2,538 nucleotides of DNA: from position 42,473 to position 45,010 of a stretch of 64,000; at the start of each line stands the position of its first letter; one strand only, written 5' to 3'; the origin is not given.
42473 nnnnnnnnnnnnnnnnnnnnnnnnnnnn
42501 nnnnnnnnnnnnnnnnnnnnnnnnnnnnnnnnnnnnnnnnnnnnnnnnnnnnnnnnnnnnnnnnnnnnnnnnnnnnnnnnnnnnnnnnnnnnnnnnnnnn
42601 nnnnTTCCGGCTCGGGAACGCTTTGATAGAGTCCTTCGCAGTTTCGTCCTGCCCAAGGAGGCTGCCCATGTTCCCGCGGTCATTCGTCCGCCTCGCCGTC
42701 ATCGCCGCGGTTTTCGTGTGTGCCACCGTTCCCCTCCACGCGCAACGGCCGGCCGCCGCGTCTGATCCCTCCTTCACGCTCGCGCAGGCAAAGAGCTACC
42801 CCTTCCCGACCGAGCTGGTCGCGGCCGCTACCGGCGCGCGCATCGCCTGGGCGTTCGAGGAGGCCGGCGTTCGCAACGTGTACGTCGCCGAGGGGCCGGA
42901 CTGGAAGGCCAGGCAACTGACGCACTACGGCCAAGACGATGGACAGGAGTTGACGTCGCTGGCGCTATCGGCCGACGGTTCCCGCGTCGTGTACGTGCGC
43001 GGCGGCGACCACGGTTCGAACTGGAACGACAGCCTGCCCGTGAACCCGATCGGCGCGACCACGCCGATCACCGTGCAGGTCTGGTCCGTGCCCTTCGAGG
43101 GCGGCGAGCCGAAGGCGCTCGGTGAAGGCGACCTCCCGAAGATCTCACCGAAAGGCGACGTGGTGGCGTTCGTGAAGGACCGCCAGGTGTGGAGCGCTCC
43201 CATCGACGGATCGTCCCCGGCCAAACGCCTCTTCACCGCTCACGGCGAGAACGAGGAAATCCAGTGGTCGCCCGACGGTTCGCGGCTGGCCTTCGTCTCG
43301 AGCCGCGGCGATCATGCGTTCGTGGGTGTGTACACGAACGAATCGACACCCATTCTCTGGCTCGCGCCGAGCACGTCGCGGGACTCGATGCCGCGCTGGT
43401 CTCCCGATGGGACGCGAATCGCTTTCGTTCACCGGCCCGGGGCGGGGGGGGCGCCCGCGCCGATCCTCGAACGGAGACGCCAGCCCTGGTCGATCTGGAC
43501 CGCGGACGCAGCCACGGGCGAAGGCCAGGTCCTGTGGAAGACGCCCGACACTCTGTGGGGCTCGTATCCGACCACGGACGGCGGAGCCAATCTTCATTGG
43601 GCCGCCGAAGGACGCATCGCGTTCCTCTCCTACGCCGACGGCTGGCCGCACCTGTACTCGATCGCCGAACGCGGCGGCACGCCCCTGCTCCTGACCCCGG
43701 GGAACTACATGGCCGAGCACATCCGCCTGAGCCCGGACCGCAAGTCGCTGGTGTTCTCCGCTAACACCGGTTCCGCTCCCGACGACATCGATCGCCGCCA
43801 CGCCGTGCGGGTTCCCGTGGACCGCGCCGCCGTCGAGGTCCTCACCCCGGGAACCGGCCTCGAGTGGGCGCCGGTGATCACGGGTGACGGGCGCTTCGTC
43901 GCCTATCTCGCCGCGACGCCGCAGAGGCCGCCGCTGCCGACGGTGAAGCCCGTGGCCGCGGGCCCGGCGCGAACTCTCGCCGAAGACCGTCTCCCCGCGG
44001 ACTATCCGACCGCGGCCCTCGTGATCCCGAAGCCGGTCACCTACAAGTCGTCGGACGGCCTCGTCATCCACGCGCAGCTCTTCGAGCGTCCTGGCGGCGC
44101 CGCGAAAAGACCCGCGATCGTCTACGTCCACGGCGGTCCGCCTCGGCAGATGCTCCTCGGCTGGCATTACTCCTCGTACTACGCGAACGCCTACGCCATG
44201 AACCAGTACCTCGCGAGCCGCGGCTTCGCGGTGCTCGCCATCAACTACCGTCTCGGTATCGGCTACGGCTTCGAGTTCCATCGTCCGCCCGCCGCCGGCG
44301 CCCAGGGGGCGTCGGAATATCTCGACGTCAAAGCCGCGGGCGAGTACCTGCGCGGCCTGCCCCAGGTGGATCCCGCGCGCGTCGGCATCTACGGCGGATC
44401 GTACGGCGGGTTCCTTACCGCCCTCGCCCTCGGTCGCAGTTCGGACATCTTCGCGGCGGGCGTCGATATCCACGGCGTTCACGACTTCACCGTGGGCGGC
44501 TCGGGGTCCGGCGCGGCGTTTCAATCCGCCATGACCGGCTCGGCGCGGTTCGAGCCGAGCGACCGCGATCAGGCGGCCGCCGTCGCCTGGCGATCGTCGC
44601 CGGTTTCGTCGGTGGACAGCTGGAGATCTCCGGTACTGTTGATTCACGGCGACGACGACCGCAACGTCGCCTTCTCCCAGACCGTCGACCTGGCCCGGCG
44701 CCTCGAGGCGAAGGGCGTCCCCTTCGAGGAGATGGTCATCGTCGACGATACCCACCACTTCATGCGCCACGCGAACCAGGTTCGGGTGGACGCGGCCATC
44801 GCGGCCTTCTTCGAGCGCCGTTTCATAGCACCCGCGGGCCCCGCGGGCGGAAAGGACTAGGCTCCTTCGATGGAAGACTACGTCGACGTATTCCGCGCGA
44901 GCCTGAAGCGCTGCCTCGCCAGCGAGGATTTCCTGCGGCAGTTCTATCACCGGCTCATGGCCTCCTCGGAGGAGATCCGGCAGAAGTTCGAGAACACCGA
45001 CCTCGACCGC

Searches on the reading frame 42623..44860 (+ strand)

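Call 61: search_protein_families(library=pfam, proteins=[window:42623-44860:+], max_evalue=0.00001)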
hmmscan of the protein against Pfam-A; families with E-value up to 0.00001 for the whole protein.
window:42623-44860:+ (745 aa): 6 families
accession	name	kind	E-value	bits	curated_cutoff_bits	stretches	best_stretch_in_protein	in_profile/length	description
PF00326.27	Peptidase_S9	-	1.6e-36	126.3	22.6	1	528-733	8-209/213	Prolyl oligopeptidase family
PF07676.18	PD40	-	7e-22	77.3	20.9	0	202-229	3-30/38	WD40-like Beta Propeller Repeat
PF00930.27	DPPIV_N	-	1.3e-14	54.1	22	1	282-427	203-344/354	Dipeptidyl peptidase IV (DPP IV) N-terminal region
PF20434.5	BD-FAE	-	3.5e-13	50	26.8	1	491-694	8-215/215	BD-FAE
PF02129.25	Peptidase_S15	-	1e-06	29.1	23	0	527-633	44-143/262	X-Pro dipeptidyl-peptidase (S15 family)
PF01738.24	DLH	-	1.9e-06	28.1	21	1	568-727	80-203/217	Dienelactone hydrolase family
